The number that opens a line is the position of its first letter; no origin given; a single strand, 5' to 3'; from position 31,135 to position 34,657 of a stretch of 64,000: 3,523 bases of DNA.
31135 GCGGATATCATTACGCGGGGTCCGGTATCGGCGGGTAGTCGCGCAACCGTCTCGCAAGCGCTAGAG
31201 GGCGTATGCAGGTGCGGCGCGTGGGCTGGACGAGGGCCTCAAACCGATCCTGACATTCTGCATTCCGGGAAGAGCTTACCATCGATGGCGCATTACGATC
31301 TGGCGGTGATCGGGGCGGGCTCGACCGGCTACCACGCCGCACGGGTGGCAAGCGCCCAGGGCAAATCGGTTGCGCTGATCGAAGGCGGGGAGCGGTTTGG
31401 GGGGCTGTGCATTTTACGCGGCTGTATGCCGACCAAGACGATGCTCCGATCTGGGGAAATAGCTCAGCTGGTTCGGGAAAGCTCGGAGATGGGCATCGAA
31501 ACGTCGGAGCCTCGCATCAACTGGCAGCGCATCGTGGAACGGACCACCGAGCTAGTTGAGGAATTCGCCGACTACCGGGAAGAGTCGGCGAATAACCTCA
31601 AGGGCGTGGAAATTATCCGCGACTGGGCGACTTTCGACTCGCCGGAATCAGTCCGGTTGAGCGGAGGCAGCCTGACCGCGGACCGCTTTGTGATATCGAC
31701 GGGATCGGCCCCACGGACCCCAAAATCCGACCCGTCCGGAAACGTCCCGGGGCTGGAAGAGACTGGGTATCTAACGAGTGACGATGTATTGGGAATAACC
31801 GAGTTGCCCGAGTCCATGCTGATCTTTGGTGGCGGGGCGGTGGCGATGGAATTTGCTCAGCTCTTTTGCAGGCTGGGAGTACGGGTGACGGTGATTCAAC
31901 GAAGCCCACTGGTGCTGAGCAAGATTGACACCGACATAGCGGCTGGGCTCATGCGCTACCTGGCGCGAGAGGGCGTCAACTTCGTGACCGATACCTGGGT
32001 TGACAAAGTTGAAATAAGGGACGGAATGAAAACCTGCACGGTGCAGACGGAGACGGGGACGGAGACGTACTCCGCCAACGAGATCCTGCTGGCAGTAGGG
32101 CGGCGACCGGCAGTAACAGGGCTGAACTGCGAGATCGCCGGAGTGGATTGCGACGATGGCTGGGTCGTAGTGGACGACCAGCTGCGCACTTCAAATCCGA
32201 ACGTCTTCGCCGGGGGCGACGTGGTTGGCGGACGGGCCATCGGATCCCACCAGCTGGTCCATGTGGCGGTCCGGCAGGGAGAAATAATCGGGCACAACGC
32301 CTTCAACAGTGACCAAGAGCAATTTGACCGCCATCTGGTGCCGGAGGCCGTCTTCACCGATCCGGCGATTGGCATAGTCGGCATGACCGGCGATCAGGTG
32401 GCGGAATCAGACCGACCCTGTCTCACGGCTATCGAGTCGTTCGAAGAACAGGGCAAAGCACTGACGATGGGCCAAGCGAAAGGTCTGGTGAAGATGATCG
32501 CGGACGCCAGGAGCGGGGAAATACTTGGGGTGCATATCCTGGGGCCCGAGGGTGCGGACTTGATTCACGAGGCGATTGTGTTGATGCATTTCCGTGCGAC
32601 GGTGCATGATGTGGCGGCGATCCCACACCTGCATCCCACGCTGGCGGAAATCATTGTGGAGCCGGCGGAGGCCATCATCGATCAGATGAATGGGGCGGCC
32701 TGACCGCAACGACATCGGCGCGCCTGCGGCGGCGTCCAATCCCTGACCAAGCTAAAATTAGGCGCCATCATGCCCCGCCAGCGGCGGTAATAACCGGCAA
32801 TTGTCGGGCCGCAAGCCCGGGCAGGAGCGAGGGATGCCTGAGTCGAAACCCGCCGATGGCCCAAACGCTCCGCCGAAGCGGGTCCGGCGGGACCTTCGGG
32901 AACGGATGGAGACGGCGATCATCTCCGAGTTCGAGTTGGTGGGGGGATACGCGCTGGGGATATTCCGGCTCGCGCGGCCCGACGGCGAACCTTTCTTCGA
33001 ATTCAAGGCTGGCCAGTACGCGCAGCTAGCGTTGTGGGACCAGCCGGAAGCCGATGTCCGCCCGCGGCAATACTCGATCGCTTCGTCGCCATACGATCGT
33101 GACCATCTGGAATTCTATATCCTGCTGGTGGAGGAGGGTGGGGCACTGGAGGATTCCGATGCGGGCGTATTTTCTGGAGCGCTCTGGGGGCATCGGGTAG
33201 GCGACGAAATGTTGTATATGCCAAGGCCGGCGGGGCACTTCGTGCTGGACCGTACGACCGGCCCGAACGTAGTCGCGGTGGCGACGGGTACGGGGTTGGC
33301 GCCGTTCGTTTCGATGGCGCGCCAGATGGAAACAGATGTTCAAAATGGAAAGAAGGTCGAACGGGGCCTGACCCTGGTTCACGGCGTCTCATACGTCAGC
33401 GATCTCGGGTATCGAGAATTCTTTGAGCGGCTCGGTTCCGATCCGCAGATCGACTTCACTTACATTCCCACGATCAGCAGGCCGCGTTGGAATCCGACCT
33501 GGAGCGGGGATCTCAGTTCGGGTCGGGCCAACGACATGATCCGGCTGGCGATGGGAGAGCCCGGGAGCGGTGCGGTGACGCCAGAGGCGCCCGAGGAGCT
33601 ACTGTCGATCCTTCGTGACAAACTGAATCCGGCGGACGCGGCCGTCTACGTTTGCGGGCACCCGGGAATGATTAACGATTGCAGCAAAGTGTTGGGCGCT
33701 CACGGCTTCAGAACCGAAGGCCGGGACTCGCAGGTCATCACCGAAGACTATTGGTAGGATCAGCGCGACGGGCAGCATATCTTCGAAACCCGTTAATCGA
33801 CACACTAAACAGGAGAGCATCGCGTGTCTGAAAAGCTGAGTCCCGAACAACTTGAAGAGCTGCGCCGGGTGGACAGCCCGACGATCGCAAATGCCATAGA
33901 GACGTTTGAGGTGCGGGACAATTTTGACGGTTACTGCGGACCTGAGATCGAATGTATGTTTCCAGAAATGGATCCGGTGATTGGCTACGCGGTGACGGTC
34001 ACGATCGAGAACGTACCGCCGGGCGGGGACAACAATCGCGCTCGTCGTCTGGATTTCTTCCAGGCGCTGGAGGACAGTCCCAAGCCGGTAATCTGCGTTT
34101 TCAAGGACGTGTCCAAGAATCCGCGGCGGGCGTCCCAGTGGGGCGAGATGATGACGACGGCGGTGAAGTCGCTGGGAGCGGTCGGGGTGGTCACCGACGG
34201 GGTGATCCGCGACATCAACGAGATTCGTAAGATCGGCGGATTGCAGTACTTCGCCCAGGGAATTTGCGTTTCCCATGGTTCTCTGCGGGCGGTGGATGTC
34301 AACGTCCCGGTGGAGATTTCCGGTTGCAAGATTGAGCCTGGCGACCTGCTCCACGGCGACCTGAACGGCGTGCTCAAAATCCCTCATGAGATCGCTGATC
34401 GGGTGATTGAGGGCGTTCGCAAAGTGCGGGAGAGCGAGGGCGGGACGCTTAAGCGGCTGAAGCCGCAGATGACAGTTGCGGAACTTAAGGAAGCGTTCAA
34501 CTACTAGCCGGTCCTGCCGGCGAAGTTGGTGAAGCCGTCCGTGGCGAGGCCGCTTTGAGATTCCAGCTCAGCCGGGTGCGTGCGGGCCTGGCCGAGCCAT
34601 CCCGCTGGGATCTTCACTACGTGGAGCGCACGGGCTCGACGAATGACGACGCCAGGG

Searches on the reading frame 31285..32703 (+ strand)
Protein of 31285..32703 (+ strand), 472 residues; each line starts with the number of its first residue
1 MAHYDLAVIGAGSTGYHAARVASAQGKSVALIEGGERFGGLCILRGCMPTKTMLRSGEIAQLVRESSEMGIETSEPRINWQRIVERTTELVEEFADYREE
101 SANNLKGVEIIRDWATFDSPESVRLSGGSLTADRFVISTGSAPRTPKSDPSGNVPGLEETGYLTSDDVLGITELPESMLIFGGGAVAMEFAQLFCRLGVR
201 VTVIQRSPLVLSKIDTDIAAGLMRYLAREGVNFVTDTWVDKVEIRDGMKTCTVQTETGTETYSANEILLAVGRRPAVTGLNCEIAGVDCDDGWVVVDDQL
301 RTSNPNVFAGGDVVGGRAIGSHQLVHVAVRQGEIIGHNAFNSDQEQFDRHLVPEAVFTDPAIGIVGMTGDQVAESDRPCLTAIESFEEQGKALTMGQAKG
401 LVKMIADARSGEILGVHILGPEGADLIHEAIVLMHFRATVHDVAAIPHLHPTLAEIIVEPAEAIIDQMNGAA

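Call 75: search_protein_families(library=pfam, proteins=[window:31285-32703:+], max_evalue=0.00001)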
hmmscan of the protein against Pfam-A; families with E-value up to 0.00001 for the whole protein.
window:31285-32703:+ (472 aa): 7 families
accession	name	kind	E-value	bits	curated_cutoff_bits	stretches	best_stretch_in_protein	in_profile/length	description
PF07992.20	Pyr_redox_2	-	2.2e-60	205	26.1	1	4-332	1-291/291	Pyridine nucleotide-disulphide oxidoreductase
PF02852.28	Pyr_redox_dim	-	3.1e-28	98.6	25.3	1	352-459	1-108/110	Pyridine nucleotide-disulphide oxidoreductase, dimerisation domain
PF00070.33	Pyr_redox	-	2.1e-19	70.2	22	1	178-254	2-78/82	Pyridine nucleotide-disulphide oxidoreductase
PF13738.12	Pyr_redox_3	-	1.8e-10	41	30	1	8-311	2-305/305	Pyridine nucleotide-disulphide oxidoreductase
PF03486.20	HI0933_like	-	7.2e-08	32.6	50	0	5-39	2-36/244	HI0933-like protein Rossmann domain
PF12831.13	FAD_oxidored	-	1e-07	32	27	1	5-54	1-50/416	FAD dependent oxidoreductase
PF01266.30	DAO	-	1.5e-07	31.7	27.9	0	5-39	1-35/353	FAD dependent oxidoreductase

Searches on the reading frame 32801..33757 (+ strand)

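Call 75: search_protein_families(library=pfam, proteins=[window:32801-33757:+], max_evalue=0.00001)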
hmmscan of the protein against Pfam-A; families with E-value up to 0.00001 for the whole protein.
window:32801-33757:+ (318 aa): 1 family
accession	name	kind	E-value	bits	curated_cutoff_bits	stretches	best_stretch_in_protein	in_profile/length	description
PF00175.26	NAD_binding_1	-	2.2e-12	48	22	1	160-295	2-108/109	Oxidoreductase NAD-binding domain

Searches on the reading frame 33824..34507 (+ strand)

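Call 83: search_protein_families(library=pfam, proteins=[window:33824-34507:+], max_evalue=0.0001)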
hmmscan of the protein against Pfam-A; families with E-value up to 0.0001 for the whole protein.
window:33824-34507:+ (227 aa): 1 family
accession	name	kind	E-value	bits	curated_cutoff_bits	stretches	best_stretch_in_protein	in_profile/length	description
PF03737.21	RraA-like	-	9.2e-25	88.1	24.5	1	30-184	4-151/152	Aldolase/RraA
